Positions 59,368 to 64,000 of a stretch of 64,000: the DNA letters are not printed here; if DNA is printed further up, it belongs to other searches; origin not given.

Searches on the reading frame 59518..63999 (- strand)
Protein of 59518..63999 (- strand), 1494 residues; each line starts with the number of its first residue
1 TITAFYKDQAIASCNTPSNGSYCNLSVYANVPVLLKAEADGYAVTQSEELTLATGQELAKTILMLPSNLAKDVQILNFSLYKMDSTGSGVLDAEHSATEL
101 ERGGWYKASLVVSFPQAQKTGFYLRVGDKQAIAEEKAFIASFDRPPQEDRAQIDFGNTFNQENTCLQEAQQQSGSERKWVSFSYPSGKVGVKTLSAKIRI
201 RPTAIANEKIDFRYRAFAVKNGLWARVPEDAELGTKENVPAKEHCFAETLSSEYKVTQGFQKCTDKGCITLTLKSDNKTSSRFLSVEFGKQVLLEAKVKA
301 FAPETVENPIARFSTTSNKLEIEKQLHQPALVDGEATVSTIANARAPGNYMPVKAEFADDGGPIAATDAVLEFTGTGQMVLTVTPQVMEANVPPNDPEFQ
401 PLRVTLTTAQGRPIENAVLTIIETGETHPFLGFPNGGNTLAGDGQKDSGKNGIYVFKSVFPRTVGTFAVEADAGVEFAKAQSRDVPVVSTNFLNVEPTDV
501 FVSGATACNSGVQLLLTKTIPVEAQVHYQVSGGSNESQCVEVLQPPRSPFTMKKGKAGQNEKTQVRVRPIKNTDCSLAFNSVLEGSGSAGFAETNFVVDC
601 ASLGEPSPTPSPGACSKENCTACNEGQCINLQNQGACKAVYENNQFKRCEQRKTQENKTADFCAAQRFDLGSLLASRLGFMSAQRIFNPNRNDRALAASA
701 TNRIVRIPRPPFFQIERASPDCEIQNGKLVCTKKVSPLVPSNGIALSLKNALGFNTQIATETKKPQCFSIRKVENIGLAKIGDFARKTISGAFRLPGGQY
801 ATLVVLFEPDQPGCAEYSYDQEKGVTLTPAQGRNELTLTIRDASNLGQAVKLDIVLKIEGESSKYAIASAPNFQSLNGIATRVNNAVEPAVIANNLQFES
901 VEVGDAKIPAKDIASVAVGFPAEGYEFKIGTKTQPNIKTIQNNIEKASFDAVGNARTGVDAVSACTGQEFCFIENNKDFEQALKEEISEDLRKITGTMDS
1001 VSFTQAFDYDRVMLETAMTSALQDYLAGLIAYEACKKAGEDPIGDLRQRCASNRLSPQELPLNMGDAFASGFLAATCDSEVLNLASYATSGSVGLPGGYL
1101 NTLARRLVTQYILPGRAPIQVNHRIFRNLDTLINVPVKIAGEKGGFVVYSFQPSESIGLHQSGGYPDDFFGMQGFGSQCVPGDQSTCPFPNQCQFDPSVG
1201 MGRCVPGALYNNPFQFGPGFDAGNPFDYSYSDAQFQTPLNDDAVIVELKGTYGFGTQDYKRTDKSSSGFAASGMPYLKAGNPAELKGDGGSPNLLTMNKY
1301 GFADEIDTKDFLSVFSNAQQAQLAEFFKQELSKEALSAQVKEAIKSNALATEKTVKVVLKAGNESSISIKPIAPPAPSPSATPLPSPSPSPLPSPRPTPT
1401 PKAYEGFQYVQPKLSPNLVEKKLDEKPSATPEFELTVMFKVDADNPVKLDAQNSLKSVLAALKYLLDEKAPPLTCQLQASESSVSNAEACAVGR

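Call 8: search_protein_families(library=pfam, proteins=[window:59518-63897:-], max_evalue=1)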
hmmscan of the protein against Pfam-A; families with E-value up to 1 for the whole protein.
window:59518-63897:- (1460 aa): 2 families
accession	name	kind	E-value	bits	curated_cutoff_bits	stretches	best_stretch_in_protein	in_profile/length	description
PF04694.17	Corona_3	-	0.19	12.6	27.1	1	231-268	19-55/59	Coronavirus ORF3 protein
PF13620.12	CarboxypepD_reg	-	0.44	11.4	32.3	0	368-455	2-71/82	Carboxypeptidase regulatory-like domain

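Call 52: search_protein_families(library=ncbifam, proteins=[window:59518-63999:-], max_evalue=0.1)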
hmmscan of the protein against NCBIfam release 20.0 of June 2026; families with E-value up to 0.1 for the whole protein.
window:59518-63999:- (1494 aa): 3 families
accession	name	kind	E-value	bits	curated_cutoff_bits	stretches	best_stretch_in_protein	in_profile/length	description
NF008082.0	PRK10819.1-3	equivalog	0.02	14.7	265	1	1335-1427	30-116/242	TonB system transport protein TonB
TIGR01010.1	BexC_CtrB_KpsE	subfamily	0.031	13.4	437.5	1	975-1036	246-305/362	polysaccharide export inner-membrane protein, BexC/CtrB/KpsE family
NF033186.1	internalin_K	exception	0.034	12.6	1100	1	1370-1401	509-540/604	class 1 internalin InlK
